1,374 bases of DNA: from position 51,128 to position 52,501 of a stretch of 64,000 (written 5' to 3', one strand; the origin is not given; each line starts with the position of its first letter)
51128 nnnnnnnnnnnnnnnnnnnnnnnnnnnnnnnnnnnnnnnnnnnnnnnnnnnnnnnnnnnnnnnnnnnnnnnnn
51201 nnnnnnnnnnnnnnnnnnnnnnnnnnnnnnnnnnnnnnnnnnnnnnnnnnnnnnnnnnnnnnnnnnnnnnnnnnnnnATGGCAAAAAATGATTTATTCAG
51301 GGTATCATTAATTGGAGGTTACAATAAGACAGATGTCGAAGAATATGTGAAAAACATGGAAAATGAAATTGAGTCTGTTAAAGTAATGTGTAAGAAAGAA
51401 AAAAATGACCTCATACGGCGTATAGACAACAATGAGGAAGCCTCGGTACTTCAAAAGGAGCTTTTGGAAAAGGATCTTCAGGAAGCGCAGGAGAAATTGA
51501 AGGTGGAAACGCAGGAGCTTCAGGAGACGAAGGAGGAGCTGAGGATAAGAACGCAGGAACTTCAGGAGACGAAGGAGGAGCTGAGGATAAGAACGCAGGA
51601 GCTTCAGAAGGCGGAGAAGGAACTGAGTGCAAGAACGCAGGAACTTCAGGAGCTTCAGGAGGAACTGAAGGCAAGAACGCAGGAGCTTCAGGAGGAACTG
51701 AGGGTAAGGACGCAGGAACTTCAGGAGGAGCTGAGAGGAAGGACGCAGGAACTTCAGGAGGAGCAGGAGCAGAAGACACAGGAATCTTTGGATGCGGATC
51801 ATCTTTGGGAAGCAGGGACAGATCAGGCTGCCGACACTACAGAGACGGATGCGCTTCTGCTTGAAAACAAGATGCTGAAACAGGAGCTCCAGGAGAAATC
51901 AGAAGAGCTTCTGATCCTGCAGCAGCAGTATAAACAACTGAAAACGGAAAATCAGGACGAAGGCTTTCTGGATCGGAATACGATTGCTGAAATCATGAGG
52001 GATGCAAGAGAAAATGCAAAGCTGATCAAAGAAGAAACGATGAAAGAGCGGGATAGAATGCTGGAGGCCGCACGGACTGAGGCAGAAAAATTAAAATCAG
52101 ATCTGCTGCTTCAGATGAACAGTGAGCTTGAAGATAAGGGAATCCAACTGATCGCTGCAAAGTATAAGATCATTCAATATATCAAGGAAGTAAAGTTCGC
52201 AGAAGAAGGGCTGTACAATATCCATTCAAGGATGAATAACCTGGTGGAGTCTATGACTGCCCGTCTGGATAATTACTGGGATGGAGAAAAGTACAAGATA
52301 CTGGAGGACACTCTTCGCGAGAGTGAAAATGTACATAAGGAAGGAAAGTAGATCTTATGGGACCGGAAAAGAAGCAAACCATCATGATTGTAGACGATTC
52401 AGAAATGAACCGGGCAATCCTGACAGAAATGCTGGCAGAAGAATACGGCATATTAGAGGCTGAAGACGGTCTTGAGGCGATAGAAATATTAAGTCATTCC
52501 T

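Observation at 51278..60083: Apparent operon coupling a DivIVA-domain repeat protein to a split RpfC/RpfG-like phosphorelay (two hybrid HKs + free Hpt + REC-HD-GYP)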

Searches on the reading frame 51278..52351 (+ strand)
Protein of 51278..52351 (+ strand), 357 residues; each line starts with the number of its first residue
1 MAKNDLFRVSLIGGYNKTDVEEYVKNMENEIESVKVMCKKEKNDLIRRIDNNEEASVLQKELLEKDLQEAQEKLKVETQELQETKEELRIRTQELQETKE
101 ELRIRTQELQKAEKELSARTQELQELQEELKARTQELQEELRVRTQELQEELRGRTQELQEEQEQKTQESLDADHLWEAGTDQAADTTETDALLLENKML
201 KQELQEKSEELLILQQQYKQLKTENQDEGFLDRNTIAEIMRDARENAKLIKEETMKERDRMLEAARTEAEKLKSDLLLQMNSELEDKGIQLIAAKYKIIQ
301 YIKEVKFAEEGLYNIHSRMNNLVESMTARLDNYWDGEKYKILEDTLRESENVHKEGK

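Call 3: search_protein_families(library=pfam, proteins=[window:51278-52351:+], max_evalue=0.01)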
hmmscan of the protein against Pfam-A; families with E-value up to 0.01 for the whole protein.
window:51278-52351:+ (357 aa): 0 families

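Call 4: search_protein_families(library=ncbifam, proteins=[window:51278-52351:+], max_evalue=0.01)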
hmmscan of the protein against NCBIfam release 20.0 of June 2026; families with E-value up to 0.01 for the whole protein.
window:51278-52351:+ (357 aa): 2 families
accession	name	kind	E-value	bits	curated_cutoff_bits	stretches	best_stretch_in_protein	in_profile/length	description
NF041378.1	XopZ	subfamily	0.0051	14.8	1300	1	43-232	188-375/1292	XopZ family type III secretion system effector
NF004413.0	PRK05759.1-4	equivalog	0.0089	16.1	197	1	231-286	56-111/156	F0F1 ATP synthase subunit B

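Call 5: search_protein_families(library=pfam, proteins=[window:51278-52351:+], max_evalue=10)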
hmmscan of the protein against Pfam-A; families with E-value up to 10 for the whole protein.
window:51278-52351:+ (357 aa): 2 families
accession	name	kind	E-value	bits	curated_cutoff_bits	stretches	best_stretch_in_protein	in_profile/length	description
PF18504.6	Csm1_N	-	0.033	15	26.3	1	193-227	25-59/70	Csm1 N-terminal domain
PF19745.5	FUT8_N_cat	-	7.7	5.6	27.6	2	18-119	111-210/499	Alpha-(1,6)-fucosyltransferase N- and catalytic domains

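Call 13: find_homologous_proteins(query=window:51278-52351:+, max_evalue=0.001)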
Query window:51278-52351:+ (357 aa): 27 proteins with E <= 0.001 among 8000 candidates.
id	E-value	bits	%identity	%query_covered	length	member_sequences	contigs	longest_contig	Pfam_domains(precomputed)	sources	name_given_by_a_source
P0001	4.7e-206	701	100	100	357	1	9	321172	-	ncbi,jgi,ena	jgi:myosin heavy subunit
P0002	2.1e-205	699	100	100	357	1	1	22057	-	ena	-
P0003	2.1e-205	699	100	100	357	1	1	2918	-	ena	-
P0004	3.4e-205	698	91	100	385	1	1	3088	-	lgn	-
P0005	1.1e-204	696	91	100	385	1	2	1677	-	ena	-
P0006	1.2e-204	696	91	100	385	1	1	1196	-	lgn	-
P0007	3.2e-203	692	91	100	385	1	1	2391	-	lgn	-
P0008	2.9e-198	675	89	100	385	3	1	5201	-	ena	-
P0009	9.7e-194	661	86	100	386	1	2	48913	-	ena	-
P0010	1.3e-192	657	96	100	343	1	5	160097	-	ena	-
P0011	5.9e-192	655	96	100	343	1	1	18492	-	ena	-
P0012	2.9e-191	652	96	100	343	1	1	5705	-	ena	-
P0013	9.6e-189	644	93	100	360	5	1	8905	-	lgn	-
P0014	2.6e-168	577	86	100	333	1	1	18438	-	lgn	-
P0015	4.2e-67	245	40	100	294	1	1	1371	-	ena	-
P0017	6.3e-52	195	47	49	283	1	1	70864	PF05103.19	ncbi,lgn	-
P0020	3.7e-49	186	40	66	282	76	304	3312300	-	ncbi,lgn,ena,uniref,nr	ncbi:hypothetical protein [Claveliimonas bilis]|uniref:hypothetical protein n=1 Tax=Clostridia TaxID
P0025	1.7e-46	177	43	46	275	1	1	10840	PF05103.19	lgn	-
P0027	7.6e-43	165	46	38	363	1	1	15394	-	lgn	-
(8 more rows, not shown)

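Call 17: find_related_loci(query=A1, collection=genome_contigs, flank=10000)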
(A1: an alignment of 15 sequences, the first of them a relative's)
Query A1 (357 aa) in genome_contigs; peptide patterns used: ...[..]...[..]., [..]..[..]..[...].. (x = any residue, [..] = any of these).
141 stretches matched a pattern; 34 encode a relative of the query (tblastn E <= 1e-3); 34 distinct loci.
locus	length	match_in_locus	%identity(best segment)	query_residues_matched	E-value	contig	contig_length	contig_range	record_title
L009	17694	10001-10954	41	1-357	6e-55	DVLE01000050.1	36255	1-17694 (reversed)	MAG TPA_asm: Candidatus Merdisoma merdipullorum isolate CHK197-19677 CHK197__C165503_L36255_ERR3414592, whole genome sho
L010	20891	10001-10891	36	1-345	6e-54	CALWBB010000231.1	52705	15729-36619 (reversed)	MAG: uncultured Merdimonas sp. isolate BRZ_NC__bin21 genome assembly, contig: BRZ_NC__NODE_572_length_52705_cov_6.682013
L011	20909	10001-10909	39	1-344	8e-53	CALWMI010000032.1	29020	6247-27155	MAG: uncultured Lachnospiraceae bacterium isolate E03__bin197 genome assembly, contig: E03__k127_4458955, whole genome s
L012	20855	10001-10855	35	1-352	2e-52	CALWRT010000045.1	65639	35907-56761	MAG: uncultured Lachnospiraceae bacterium isolate E15__bin317 genome assembly, contig: E15__k127_446298, whole genome sh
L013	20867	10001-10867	35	1-342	7e-50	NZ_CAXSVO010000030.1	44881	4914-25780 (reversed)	Ruminococcus sp. 5_1_39BFAA isolate CC00328 CC00328_30_NODE_30_length_44881_cov_115.013503, whole genome shotgun sequenc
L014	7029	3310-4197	36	1-343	2e-49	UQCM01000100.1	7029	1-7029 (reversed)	uncultured Blautia sp. isolate UMGS143 genome assembly, contig: NODE_4901_length_7029_cov_8.020075, whole genome shotgun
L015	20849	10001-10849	35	1-343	2e-46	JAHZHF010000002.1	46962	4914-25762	MAG: Clostridiales bacterium isolate HRGM_Genome_3237 HRGM_Genome_3237_2, whole genome shotgun sequence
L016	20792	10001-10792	47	1-351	2e-40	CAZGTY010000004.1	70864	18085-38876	MAG TPA_asm: uncultured Blautia sp. isolate SRP222994_co1_11 genome assembly, contig: NODE_520_length_70864_cov_13.02450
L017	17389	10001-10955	43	1-350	9e-53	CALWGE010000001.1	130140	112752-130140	MAG: uncultured Merdimonas sp. isolate BRZ_AC__bin35 genome assembly, contig: BRZ_AC__NODE_163_length_130140_cov_5.88827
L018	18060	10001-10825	43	1-351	1e-36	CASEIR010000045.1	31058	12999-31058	uncultured Lachnospiraceae bacterium isolate CO.B59.metabat-bins.213 genome assembly, contig: CO.B59.metabat-bins.213.fa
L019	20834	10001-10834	50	1-342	9e-33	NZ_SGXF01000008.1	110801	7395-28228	Cuneatibacter caecimuris strain DSM 29486 Ga0310506_108, whole genome shotgun sequence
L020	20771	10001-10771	42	1-344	4e-31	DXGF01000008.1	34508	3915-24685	MAG TPA_asm: Candidatus Dorea gallistercoris isolate ChiSxjej1B13-11762 ChiSxjej1B13M5__C9896_L34508_SAMN08009907, whole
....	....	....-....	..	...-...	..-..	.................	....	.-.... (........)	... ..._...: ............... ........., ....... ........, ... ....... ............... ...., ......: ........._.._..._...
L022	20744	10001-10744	46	1-344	8e-30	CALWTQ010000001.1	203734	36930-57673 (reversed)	MAG: uncultured Mediterraneibacter sp. isolate BRZ_GH__bin5 genome assembly, contig: BRZ_GH__NODE_59_length_203734_cov_2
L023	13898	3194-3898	38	1-347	3e-28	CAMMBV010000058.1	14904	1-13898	MAG: uncultured Ruminococcus sp. isolate ERR4303201_bin.48_MetaWRAP_v1.1_MAG genome assembly, contig: NODE_3860_length_1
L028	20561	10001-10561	44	1-343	5e-25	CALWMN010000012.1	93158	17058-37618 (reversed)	MAG: uncultured Mediterraneibacter sp. isolate BRZ_IA__bin33 genome assembly, contig: BRZ_IA__NODE_242_length_93158_cov_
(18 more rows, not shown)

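Call 23: search_protein_families(library=pfam, proteins=[L010:21-713:+, L010:710-2134:+, L010:2110-5340:+, L010:5337-7154:+, L010:7161-7913:+, L010:7916-8599:+, L010:8580-9983:+, L013:14248-16470:+, L028:10667-13180:+, L028:14290-14694:+], max_evalue=0.001)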
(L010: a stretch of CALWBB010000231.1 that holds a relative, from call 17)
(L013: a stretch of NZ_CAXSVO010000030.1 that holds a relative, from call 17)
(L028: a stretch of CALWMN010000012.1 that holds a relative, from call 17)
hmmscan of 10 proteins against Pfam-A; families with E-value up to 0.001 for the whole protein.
L010:21-713:+ (230 aa): 1 family
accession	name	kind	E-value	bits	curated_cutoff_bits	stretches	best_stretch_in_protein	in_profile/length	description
PF09960.14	DUF2194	-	6e-51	173.9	30.4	1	1-214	371-582/582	Uncharacterised protein conserved in bacteria (DUF2194)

L010:710-2134:+ (474 aa): 5 families
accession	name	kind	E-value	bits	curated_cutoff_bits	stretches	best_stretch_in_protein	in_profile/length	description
PF11997.14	DUF3492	-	1e-78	265.2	23.3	1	1-256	1-267/268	Domain of unknown function (DUF3492)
PF00534.26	Glycos_transf_1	-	1.2e-21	77.4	26.4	1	285-443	18-172/172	Glycosyl transferases group 1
PF13692.12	Glyco_trans_1_4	-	6.9e-21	75.4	27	1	285-425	4-138/142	Glycosyl transferases group 1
PF13439.12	Glyco_transf_4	-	1.6e-06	28.7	28.5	1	163-270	72-170/170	Glycosyltransferase Family 4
PF13579.12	Glyco_trans_4_4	-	4.1e-05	24.4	29.7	1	160-265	68-158/158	Glycosyl transferase 4-like domain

L010:2110-5340:+ (1076 aa): 2 families
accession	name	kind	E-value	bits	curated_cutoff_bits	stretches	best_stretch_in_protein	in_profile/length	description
PF16933.10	PelG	-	7.9e-128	427.6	29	1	1-454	1-450/452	Putative exopolysaccharide Exporter (EPS-E)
PF08757.17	CotH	-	4.4e-63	214.2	23.8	1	623-951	1-321/322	CotH kinase protein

L010:5337-7154:+ (605 aa): 1 family
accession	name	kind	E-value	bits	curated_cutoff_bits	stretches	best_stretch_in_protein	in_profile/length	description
PF08757.17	CotH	-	9.6e-56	190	23.8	1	152-480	1-321/322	CotH kinase protein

L010:7161-7913:+ (250 aa): 1 family
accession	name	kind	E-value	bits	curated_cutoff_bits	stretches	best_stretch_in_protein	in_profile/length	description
PF09359.15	VTC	-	3e-33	115.8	23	1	12-231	2-233/235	VTC domain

L010:7916-8599:+ (227 aa): 1 family
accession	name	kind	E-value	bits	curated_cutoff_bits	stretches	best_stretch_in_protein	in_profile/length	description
PF16316.10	DUF4956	-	3.9e-10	40.2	30.6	1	59-146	23-113/169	Domain of unknown function (DUF4956)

L010:8580-9983:+ (467 aa): 1 family
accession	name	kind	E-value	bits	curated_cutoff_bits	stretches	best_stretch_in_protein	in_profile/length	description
PF16116.10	DUF4832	-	6.4e-17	62.5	29.2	1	243-443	2-203/216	Domain of unknown function (DUF4832)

L013:14248-16470:+ (740 aa): 2 families
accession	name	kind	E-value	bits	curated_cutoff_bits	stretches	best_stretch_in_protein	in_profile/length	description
PF02518.31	HATPase_c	-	6.6e-29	101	26.4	1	557-670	1-107/111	Histidine kinase-, DNA gyrase B-, and HSP90-like ATPase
PF00512.31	HisKA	-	2.3e-17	63.2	26.9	1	444-510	1-66/66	His Kinase A (phospho-acceptor) domain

L028:10667-13180:+ (837 aa): 5 families
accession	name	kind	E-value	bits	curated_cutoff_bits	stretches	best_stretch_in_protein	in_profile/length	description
PF02518.31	HATPase_c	-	6.1e-24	85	26.4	1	566-681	2-109/111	Histidine kinase-, DNA gyrase B-, and HSP90-like ATPase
PF00072.30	Response_reg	-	4.8e-23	81.9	30.2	1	710-825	1-109/111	Response regulator receiver domain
PF00512.31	HisKA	-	3.3e-17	62.7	26.9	1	453-519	1-66/66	His Kinase A (phospho-acceptor) domain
PF02743.24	dCache_1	-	4.6e-10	39.9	45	1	99-262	69-240/240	Cache domain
PF22673.2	MCP-like_PDC_1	-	3.4e-05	24.7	27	1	98-163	30-93/113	Methyl-accepting chemotaxis protein-like, first PDC sensor domain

L028:14290-14694:+ (134 aa): 1 family
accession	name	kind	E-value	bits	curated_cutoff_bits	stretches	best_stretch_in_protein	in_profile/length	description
PF01627.28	Hpt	-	1e-05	26.1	24.6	1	56-103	21-68/84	Hpt domain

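Call 35: find_encoding_contigs(protein=P0020, flank=10000, max_places=3)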
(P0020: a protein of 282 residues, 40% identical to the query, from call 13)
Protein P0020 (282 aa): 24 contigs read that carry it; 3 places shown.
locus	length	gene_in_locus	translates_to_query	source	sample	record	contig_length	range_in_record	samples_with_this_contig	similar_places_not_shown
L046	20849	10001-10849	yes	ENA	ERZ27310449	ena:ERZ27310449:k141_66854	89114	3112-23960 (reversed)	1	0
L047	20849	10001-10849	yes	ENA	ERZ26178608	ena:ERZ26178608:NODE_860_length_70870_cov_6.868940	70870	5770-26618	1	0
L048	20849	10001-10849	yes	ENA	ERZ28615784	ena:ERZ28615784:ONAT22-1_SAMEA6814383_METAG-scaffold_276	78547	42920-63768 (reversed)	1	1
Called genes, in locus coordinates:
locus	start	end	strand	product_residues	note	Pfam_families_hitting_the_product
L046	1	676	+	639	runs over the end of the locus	PF09960:DUF2194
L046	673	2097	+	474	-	PF11997:DUF3492, PF00534:Glycos_transf_1, PF13692:Glyco_trans_1_4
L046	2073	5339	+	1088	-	PF16933:PelG, PF08757:CotH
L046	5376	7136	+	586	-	PF08757:CotH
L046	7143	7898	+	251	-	PF09359:VTC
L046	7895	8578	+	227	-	PF16316:DUF4956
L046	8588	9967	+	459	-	PF16116:DUF4832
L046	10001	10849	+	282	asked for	-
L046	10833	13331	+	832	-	PF02743:dCache_1, PF00512:HisKA, PF02518:HATPase_c, PF00072:Response_reg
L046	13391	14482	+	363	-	PF00072:Response_reg, PF13487:HD_5, PF01966:HD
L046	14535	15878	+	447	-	PF13474:SnoaL_3 (faint), PF13426:PAS_9, PF08447:PAS_3, PF00990:GGDEF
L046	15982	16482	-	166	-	PF06177:QueT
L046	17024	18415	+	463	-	PF01336:tRNA_anti-codon, PF00152:tRNA-synt_2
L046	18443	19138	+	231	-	PF00072:Response_reg, PF00486:Trans_reg_C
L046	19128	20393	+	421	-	PF00512:HisKA, PF02518:HATPase_c, PF14501:HATPase_c_5 (faint)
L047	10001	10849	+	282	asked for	-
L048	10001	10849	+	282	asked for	-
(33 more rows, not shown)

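Call 36: find_encoding_contigs(protein=P0027, flank=10000, max_places=2)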
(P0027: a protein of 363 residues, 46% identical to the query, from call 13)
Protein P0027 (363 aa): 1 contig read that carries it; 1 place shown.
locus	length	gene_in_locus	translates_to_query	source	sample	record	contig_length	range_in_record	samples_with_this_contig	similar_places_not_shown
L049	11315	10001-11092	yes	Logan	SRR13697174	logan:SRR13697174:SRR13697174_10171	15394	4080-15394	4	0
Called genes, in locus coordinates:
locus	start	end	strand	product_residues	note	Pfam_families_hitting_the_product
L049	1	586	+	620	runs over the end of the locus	PF09960:DUF2194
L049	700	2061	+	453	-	PF11997:DUF3492, PF13439:Glyco_transf_4 (faint), PF00534:Glycos_transf_1, PF13692:Glyco_trans_1_4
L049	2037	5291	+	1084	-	PF16933:PelG, PF08757:CotH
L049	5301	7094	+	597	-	PF08757:CotH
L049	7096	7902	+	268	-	PF09359:VTC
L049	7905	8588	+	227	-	PF16316:DUF4956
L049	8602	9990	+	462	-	PF16116:DUF4832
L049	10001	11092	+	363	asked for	-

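Call 50: search_protein_families(library=pfam, alignment_id=A3, max_evalue=0.01)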
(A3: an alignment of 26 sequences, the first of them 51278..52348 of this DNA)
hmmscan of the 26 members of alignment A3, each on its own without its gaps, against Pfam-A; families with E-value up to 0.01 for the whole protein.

A. member 1, window:51278-52348:+ (357 aa): 0 families

B. families by the number of members that match (of 26 scanned): 20 families
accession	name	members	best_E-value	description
PF05103.18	DivIVA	14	4.2e-07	DivIVA protein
PF00038.26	Filament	3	0.009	Intermediate filament protein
PF17675.6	APG6_N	1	7.4e-05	Apg6 coiled-coil region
PF13851.11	GAS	1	0.00065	Growth-arrest specific micro-tubule binding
PF06785.16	UPF0242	1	0.00088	Uncharacterised protein family (UPF0242) N-terminus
PF06188.17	HrpE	1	0.0013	HrpE/YscL/FliH and V-type ATPase subunit E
PF21928.1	XLF_CC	1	0.0016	XLF protein coiled-coil region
PF04513.17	Baculo_PEP_C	1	0.0016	Baculovirus polyhedron envelope protein, PEP, C terminus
PF08227.16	DASH_Hsk3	1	0.0018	DASH complex subunit Hsk3 like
PF11559.13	ADIP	1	0.0023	Afadin- and alpha -actinin-Binding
PF09763.15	Sec3_CC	1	0.0023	Exocyst complex component Sec3, coiled-coil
PF12072.13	RNase_Y_N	1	0.0036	RNase Y N-terminal region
PF20503.3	DUF6730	1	0.005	Family of unknown function (DUF6730)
PF06810.17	Phage_scaffold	1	0.0058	Phage capsid assembly scaffolding protein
PF07989.16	Cnn_1N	1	0.0083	Centrosomin N-terminal motif 1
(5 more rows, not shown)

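Call 65: predict_structure(alignment_id=A1)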
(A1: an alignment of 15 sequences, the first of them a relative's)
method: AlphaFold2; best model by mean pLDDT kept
length: 357 residues; sequences in the alignment: 15
mean_pLDDT: 80.1   pTM: 0.29
mean pLDDT of the five models: 80.1, 79.9, 79.7, 79.0, 78.1
residues with pLDDT >= 90: 146; 70-90: 126; 50-70: 55; < 50: 30
segments of 3 or more residues with pLDDT < 50: 1-14, 172-184
pLDDT, mean of each block of 10 residues (from residue 1): 43 58 81 88 87 84 91 93 93 91 92 93 92 92 91 83 67 43 51 76 85 82 57 75 91 92 92 91 91 93 94 89 71 64 71 50
secondary structure, 60 per line:
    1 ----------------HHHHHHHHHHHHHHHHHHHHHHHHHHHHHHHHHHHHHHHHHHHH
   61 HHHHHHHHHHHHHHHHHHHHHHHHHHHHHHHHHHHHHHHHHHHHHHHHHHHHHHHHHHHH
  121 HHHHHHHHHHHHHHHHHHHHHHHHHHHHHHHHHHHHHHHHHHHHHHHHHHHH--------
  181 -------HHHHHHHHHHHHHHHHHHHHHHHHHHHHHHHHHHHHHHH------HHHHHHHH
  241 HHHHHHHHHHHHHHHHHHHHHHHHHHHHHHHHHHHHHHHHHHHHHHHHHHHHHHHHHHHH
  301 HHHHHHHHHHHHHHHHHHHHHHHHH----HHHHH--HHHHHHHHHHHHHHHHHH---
elements in order: H17-172 H188-226 H233-325 H330-334 H337-354
